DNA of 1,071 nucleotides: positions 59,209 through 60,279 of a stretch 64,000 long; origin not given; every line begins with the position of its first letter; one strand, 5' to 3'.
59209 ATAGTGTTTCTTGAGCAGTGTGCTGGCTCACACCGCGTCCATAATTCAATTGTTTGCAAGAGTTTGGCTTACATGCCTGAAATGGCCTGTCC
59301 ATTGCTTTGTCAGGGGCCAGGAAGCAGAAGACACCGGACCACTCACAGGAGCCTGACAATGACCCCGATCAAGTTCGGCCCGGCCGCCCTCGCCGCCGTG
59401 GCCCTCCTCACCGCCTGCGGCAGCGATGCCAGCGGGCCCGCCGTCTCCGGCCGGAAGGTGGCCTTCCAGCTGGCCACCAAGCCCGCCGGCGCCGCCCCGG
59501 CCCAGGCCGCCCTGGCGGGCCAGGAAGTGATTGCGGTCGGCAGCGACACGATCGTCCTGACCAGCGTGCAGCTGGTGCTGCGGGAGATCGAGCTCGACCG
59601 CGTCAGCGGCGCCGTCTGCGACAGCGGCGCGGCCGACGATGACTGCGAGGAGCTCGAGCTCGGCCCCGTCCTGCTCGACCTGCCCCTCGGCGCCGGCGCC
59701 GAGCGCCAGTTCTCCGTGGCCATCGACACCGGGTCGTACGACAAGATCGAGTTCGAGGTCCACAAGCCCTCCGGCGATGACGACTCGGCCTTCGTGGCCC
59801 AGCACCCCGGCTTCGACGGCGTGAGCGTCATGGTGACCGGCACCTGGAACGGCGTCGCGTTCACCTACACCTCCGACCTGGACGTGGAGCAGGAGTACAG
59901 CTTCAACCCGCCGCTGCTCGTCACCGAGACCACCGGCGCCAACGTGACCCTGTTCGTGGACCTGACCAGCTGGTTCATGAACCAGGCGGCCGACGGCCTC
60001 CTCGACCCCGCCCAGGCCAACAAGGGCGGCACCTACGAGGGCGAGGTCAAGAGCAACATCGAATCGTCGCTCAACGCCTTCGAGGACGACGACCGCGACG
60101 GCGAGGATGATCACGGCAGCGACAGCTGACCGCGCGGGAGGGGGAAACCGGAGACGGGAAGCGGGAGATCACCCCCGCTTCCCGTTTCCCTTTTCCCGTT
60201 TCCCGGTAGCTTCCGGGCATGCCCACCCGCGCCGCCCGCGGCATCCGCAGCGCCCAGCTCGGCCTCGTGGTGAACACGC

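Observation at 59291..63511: Sigma-54-driven module: two paralogous acidic lipoproteins flanking a CDF metal exporter, with a dedicated activator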

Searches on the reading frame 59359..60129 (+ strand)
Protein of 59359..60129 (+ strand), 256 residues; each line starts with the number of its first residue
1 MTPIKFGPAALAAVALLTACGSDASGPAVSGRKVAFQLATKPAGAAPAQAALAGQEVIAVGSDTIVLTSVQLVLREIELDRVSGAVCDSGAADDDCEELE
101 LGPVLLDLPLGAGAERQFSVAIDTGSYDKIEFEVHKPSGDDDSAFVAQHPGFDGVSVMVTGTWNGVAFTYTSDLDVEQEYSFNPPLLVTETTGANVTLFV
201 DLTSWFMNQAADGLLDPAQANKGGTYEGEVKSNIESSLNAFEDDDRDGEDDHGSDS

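Call 6: search_protein_families(library=pfam, proteins=[window:59359-60129:+], max_evalue=0.1)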
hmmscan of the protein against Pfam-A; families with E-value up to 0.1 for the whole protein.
window:59359-60129:+ (256 aa): 0 families

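Call 7: search_protein_families(library=ncbifam, proteins=[window:59359-60129:+], max_evalue=0.1)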
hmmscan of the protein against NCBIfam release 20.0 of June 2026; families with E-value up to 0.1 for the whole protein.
window:59359-60129:+ (256 aa): 0 families

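Call 10: find_homologous_proteins(query=window:59359-60129:+)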
Query window:59359-60129:+ (256 aa): 530 proteins with E <= 0.001 among 4882 candidates; the best 120 are listed.
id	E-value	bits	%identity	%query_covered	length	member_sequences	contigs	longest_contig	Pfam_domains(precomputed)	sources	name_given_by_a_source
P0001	4.2e-161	553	99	100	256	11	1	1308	-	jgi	jgi:hypothetical protein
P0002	8.2e-149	512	92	100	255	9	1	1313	-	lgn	-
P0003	3.3e-123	429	78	94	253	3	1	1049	-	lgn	-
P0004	3.6e-122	425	76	94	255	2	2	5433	-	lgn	-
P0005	5.6e-121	421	73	100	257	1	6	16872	-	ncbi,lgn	ncbi:MAG: hypothetical protein ABI587_16000 [Gemmatimonadales bacterium]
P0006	6.9e-120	418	77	96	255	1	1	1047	-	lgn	-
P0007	1.6e-119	416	74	94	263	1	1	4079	-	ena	-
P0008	4.4e-119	415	73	98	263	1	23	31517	-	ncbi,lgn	-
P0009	1.2e-117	410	74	94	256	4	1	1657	-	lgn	-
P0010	1.3e-117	410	74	96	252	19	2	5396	-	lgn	-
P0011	2.6e-117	409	73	100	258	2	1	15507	-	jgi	-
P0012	6.1e-116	405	72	99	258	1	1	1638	-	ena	-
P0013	4.4e-115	402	73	97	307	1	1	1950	-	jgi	jgi:hypothetical protein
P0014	6.5e-115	401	72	94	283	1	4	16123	-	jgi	jgi:hypothetical protein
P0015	4.3e-113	395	72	100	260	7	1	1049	-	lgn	-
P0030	3.2e-106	373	65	94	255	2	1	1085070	-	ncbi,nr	ncbi:MAG: hypothetical protein IPK12_04245 [Gemmatimonadetes bacterium]|nr:hypothetical protein [Gem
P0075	1.2e-95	338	59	99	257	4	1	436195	-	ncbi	-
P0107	4.1e-73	264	54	99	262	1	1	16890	-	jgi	jgi:hypothetical protein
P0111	5.1e-72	261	52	95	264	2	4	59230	-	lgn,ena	-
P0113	2.1e-71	259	54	91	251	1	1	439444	-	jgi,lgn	jgi:hypothetical protein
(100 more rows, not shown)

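Call 12: find_encoding_contigs(protein=P0030, flank=6000, max_places=2)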
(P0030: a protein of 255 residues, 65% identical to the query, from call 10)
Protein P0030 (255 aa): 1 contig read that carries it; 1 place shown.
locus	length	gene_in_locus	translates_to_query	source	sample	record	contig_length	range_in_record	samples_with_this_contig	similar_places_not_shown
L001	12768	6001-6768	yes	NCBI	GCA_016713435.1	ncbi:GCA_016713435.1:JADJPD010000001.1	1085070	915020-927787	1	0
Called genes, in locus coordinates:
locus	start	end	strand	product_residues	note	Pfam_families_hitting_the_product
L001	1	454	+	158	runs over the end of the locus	-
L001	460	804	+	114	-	PF11009:BrxC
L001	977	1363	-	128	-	-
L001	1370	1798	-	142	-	PF06902:Fer4_19, PF09360:zf-CDGSH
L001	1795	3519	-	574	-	PF07969:Amidohydro_3, PF01979:Amidohydro_1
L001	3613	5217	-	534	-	PF00496:SBP_bac_5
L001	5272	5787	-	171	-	PF04978:MST, PF05163:DinB (weak), PF12867:DinB_2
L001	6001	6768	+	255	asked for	-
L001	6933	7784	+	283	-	PF01545:Cation_efflux, PF16916:ZT_dimer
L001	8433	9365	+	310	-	PF00158:Sigma54_activat, PF01078:Mg_chelatase (faint), PF14532:Sigma54_activ_2, PF07728:AAA_5 (weak), PF25601:AAA_lid_14, PF02954:HTH_8 (faint)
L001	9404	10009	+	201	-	-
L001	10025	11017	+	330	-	PF00515:TPR_1 (faint), PF07719:TPR_2 (faint), PF13432:TPR_16 (faint), PF13424:TPR_12 (weak), PF17874:TPR_MalT (weak), PF13181:TPR_8 (faint), PF13424:TPR_12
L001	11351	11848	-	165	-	PF00355:Rieske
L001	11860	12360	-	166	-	PF03653:UPF0093 (weak)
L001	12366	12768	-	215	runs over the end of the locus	-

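Call 13: find_encoding_contigs(protein=P0075, flank=6000, max_places=2)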
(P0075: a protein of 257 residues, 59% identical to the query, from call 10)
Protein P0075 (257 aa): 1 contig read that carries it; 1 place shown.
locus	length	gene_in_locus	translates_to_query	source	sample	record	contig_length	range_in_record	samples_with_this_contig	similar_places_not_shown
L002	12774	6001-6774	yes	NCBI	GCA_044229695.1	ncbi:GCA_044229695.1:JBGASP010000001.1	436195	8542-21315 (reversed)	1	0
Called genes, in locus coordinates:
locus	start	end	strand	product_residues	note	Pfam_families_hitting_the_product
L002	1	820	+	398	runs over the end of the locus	PF00583:Acetyltransf_1, PF13508:Acetyltransf_7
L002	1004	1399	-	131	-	-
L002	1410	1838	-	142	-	PF06902:Fer4_19, PF09360:zf-CDGSH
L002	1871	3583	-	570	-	PF07969:Amidohydro_3, PF01979:Amidohydro_1 (weak)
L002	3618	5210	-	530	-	PF00496:SBP_bac_5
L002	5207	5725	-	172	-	PF05163:DinB (weak), PF04978:MST, PF12867:DinB_2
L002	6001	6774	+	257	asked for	-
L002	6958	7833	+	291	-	PF01545:Cation_efflux, PF16916:ZT_dimer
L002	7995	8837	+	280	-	-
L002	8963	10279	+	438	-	PF00158:Sigma54_activat, PF01078:Mg_chelatase (faint), PF14532:Sigma54_activ_2, PF07728:AAA_5 (weak), PF25601:AAA_lid_14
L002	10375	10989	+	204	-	-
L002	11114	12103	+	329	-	PF00515:TPR_1 (faint), PF07719:TPR_2 (faint), PF13176:TPR_7 (faint), PF13374:TPR_10 (faint), PF13424:TPR_12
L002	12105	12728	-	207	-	-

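Call 14: find_encoding_contigs(protein=P0113, flank=6000, max_places=2)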
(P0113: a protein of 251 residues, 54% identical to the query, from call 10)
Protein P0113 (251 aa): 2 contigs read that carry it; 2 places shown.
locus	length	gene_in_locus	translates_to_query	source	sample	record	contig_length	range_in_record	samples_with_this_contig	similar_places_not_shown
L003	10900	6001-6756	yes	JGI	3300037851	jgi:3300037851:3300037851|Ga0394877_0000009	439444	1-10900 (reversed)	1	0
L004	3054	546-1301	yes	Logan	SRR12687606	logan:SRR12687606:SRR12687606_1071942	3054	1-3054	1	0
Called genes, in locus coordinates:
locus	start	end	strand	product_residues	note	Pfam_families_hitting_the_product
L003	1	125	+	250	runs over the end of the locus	PF02511:Thy1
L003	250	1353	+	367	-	PF01071:GARS_A (weak), PF07478:Dala_Dala_lig_C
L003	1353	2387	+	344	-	PF07478:Dala_Dala_lig_C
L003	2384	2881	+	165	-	PF00583:Acetyltransf_1, PF13508:Acetyltransf_7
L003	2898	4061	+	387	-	PF04055:Radical_SAM, PF12544:LAM_C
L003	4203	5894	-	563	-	PF00496:SBP_bac_5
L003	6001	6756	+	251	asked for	-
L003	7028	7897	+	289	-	-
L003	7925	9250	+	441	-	PF01078:Mg_chelatase (faint), PF00158:Sigma54_activat, PF14532:Sigma54_activ_2, PF25601:AAA_lid_14, PF02954:HTH_8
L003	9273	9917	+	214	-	-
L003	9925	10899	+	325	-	?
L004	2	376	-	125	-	?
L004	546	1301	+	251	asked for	-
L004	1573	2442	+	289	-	-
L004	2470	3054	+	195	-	?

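Call 18: search_solved_structures(query=A1, max_evalue=10)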
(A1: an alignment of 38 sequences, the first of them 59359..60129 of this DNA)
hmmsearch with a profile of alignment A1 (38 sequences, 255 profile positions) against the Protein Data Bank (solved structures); distinct sequences matched with E-value up to 10: 1.
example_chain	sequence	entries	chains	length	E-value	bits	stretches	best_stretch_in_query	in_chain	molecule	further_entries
9n7v_L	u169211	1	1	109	1.5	11.3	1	122-183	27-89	ST4 Light Chain Fab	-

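Call 19: find_related_loci(query=A1, collection=genome_contigs, flank=6000)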
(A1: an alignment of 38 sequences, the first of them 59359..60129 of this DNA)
Query A1 (256 aa) in genome_contigs; peptide patterns used: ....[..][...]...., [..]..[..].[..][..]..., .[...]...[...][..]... (x = any residue, [..] = any of these).
540 stretches matched a pattern; 285 encode a relative of the query (tblastn E <= 1e-3); the best 80 are kept; 80 distinct loci.
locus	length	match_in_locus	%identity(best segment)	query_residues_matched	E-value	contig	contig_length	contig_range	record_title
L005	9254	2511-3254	91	1-248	1e-129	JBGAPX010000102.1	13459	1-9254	MAG: Gemmatimonadales bacterium isolate MAG_MBR_H10.8 MBRH10-8_opera_contig_14944, whole genome shotgun sequence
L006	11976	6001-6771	73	1-256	4e-128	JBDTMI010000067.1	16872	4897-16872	MAG: Gemmatimonadales bacterium isolate cluster3_bin.122 NODE_12829_length_16872_cov_71.804246, whole genome shotgun seq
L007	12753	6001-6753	73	3-253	2e-122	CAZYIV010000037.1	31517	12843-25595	MAG TPA_asm: uncultured Gemmatimonadaceae bacterium isolate binchicken_co118_12 genome assembly, contig: NODE_1339_lengt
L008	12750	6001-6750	75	1-251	6e-112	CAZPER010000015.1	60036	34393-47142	MAG TPA_asm: uncultured Gemmatimonadaceae bacterium isolate SRP302447_co1_815 genome assembly, contig: NODE_1570_length_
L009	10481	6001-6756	75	3-254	7e-110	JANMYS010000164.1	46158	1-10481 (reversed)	MAG: Gemmatimonadota bacterium isolate OTE_8_metabat_20 OTE_8_k141_2331781, whole genome shotgun sequence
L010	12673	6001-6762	66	4-255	1e-108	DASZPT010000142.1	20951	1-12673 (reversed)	MAG TPA_asm: Gemmatimonadales bacterium isolate SMAG_U5978 k141_290943, whole genome shotgun sequence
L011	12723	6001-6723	68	13-253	1e-106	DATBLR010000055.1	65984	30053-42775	MAG TPA_asm: Gemmatimonadales bacterium isolate SMAG_U3977 k141_2652980, whole genome shotgun sequence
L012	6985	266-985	70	1-241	9e-107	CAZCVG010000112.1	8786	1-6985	MAG TPA_asm: uncultured Gemmatimonadaceae bacterium isolate SRP287453_co1_140 genome assembly, contig: NODE_15396_length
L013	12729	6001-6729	72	1-242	2e-106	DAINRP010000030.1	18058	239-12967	MAG TPA_asm: Gemmatimonadales bacterium isolate CTOTU26091 NODE_1260_length_18058_cov_6.635061, whole genome shotgun seq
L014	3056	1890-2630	65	5-251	8e-109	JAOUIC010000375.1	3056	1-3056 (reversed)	MAG: Gemmatimonadota bacterium isolate 4_1_Oct_SF_Bin18 4_1_Oct_SF_Bin18_scaffold_18169_c1, whole genome shotgun sequenc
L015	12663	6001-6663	72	20-241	6e-106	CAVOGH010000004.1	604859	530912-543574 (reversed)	MAG: uncultured Gemmatimonadales bacterium isolate MFD09964.bin.1.312 genome assembly, contig: contig_3131, whole genome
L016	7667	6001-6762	66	1-255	1e-105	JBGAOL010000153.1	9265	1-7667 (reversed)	MAG: Gemmatimonadales bacterium isolate MAG_MBR_H10.49 MBRH10-49_opera_contig_22883, whole genome shotgun sequence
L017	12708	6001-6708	69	13-246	7e-104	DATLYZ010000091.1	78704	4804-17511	MAG TPA_asm: Gemmatimonadales bacterium isolate SMAG_U13285 k141_499079, whole genome shotgun sequence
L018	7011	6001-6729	75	1-244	1e-103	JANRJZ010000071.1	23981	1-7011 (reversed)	MAG: Gemmatimonadota bacterium isolate bins.22 k141_1526675, whole genome shotgun sequence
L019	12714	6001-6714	67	20-254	1e-103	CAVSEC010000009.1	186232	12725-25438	MAG: uncultured Gemmatimonadales bacterium isolate MFD02134.bin.2.180 genome assembly, contig: contig_35218, whole genom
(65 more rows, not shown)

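Call 22: predict_structure(alignment_id=A1)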
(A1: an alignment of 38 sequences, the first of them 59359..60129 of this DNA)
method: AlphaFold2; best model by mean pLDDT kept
length: 256 residues; sequences in the alignment: 38
mean_pLDDT: 82.1   pTM: 0.77
mean pLDDT of the five models: 82.1, 81.6, 80.1, 77.0, 75.6
residues with pLDDT >= 90: 132; 70-90: 65; 50-70: 32; < 50: 27
segments of 3 or more residues with pLDDT < 50: 1-3, 7-26
pLDDT, mean of each block of 10 residues (from residue 1): 46 44 46 79 62 84 97 95 66 70 93 78 88 94 96 98 98 95 86 83 96 97 98 95 82 58
secondary structure, 60 per line:
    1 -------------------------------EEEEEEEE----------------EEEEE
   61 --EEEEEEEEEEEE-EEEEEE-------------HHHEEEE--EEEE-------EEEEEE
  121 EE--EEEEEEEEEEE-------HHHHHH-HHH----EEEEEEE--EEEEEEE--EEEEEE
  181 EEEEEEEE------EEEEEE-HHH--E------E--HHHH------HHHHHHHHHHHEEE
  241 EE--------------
elements in order: E32-39 E56-60 E63-74 E76-81 E98-101 E104-107 E115-122 E125-135 H143-148 E157-163 E166-172 E175-188 E195-200 H217-220 H227-237 E238-242

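Call 26: fold_search(model_id=the predicted structure, library=pdb)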
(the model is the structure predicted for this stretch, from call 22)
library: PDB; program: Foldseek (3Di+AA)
matches with E <= 10: 785; with E <= 0.001: 0
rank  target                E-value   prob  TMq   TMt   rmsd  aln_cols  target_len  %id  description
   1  7l6g_E                2.2e-02  0.69  0.29  0.26  11.2       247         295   13  MbnP from Methylosinus trichosporium (released 2021-05-26)
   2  7yvg_H                1.5e-01  0.06  0.10  0.19  14.8       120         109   12  Omicron BA.4/5 SARS-CoV-2 S in complex with TH132 Fab (released 2023-06-28)
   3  4gpv_A                1.6e-01  0.16  0.19  0.16  12.9       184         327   14  Crystal structure of a putative cell adhesion protein (BACEGG_00536) from Bacteroides eggerthii DSM 20697 at 1.67 A re (released 2012-09-19)
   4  3hvn                  1.6e-01  0.14  0.15  0.10  10.3       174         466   10  Crystal structure of cytotoxin protein suilysin from Streptococcus suis (released 2010-03-02)
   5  7kzp_Q                1.8e-01  0.08  0.14  0.06  17.6       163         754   14  Structure of the human Fanconi anaemia Core complex (released 2021-03-10)
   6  2ppl                  1.9e-01  0.16  0.15  0.10  14.3       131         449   14  Human Pancreatic lipase-related protein 1 (released 2007-06-05)
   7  5ze8                  2.3e-01  0.14  0.17  0.12  16.1       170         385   10  Crystal structure of a penta-heme cytochrome c552 from Thermochromatium tepidum (released 2018-04-25)
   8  4xhc_A                2.3e-01  0.05  0.08  0.05  18.3       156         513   11  rhamnosidase from Klebsiella oxytoca with rhamnose bound (released 2015-04-15)
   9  8va7_A                2.7e-01  0.13  0.16  0.07  15.7       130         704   11  Crystal structure of CapGH3a enzyme retrieved from capybara gut metagenome (released 2024-10-23)
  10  1bu8                  2.8e-01  0.10  0.14  0.09  14.4       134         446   15  RAT PANCREATIC LIPASE RELATED PROTEIN 2 (released 1998-12-23)
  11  8rjc_5                3.0e-01  0.08  0.13  0.18  18.9       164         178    8  Structure of the rabbit 80S ribosome stalled on a 2-TMD rhodopsin intermediate in complex with Sec61-TRAP, open confor (released 2024-01-24)
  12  7lny_A                3.3e-01  0.03  0.10  0.14  20.2       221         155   14  Apo structure of the Histone chaperone ASF1A residues 1-155 (released 2022-02-16)
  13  7uii                  3.3e-01  0.02  0.09  0.12  21.1       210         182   12  Cryo-EM of self-assembled cannula CanA (released 2023-04-12)
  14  5imw_B                3.7e-01  0.10  0.15  0.10   9.6       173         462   10  Trapped Toxin (released 2016-08-24)
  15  1pfo                  3.7e-01  0.10  0.15  0.10  10.0       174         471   12  PERFRINGOLYSIN O (released 1998-08-05)
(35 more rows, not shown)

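Call 27: search_protein_families(library=pfam, alignment_id=A1, max_evalue=1)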
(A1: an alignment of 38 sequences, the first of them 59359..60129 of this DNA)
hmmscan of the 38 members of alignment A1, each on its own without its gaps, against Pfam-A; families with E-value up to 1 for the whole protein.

A. member 1, window:59359-60129:+ (256 aa): 1 family
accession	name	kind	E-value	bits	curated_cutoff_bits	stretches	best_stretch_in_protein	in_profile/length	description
PF00720.22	SSI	-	0.23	11.9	23.9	0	152-172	68-88/92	Subtilisin inhibitor-like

B. families by the number of members that match (of 38 scanned): 8 families
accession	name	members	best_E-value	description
PF00720.22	SSI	3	0.17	Subtilisin inhibitor-like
PF20857.2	Pgp3_helical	2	0.084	Immunodominant antigen Pgp3, helical domain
PF06891.17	P2_Phage_GpR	2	0.25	P2 phage tail completion protein R (GpR)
PF04955.18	HupE_UreJ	1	0.025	HupE / UreJ protein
PF04639.17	Baculo_E56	1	0.14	Baculoviral E56 protein, specific to ODV envelope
PF24353.1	DUF7513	1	0.14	Domain of unknown function (DUF7513)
PF09233.17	Endonuc-EcoRV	1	0.15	Restriction endonuclease EcoRV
PF23623.1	GBD_IRG7_N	1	0.23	IRG7 N-terminal galactose binding domain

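Call 66: find_encoding_contigs(protein=P0111, flank=10000, max_places=1)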
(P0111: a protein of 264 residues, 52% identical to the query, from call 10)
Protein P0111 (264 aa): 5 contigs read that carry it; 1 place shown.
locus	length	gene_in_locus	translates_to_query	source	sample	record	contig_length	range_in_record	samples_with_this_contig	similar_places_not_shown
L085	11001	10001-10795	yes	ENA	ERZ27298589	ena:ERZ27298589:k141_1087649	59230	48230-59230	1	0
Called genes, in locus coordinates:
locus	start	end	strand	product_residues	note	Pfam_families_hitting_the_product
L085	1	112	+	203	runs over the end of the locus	PF09990:DUF2231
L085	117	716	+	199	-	-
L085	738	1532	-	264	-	PF01976:DUF116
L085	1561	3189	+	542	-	PF01565:FAD_binding_4, PF02913:FAD-oxidase_C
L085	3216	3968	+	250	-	PF02511:Thy1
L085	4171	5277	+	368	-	PF01071:GARS_A (weak), PF07478:Dala_Dala_lig_C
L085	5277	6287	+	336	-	PF02655:ATP-grasp_3 (faint), PF07478:Dala_Dala_lig_C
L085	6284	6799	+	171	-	PF00583:Acetyltransf_1, PF13673:Acetyltransf_10 (weak), PF13508:Acetyltransf_7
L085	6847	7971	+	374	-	PF04055:Radical_SAM, PF12544:LAM_C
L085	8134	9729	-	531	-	PF00496:SBP_bac_5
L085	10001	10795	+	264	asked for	-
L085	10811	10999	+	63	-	?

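Call 67: find_encoding_contigs(protein=P0107, flank=10000, max_places=1)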
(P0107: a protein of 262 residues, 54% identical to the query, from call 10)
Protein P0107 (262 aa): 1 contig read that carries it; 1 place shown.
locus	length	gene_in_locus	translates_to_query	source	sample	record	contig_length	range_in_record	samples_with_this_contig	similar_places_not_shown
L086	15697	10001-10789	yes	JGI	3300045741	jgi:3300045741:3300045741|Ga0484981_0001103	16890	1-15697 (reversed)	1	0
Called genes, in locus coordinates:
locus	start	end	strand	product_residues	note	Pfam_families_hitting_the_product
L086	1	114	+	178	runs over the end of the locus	PF13618:Gluconate_2-dh3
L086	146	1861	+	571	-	PF00732:GMC_oxred_N, PF05199:GMC_oxred_C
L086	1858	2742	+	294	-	PF01261:AP_endonuc_2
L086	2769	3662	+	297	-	PF00753:Lactamase_B, PF23023:Anti-Pycsar_Apyc1 (weak), PF12706:Lactamase_B_2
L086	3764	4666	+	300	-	PF05368:NmrA, PF13460:NAD_binding_10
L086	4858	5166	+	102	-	-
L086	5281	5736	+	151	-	PF13577:SnoaL_4 (weak), PF12680:SnoaL_2, PF14534:DUF4440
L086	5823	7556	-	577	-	PF07969:Amidohydro_3, PF01979:Amidohydro_1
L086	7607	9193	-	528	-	PF00496:SBP_bac_5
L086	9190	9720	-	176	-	PF04978:MST, PF12867:DinB_2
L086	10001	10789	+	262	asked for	-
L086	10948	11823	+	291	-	PF01545:Cation_efflux, PF16916:ZT_dimer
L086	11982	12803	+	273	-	-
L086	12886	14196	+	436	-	PF00158:Sigma54_activat, PF14532:Sigma54_activ_2, PF25601:AAA_lid_14, PF02954:HTH_8 (faint)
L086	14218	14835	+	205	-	-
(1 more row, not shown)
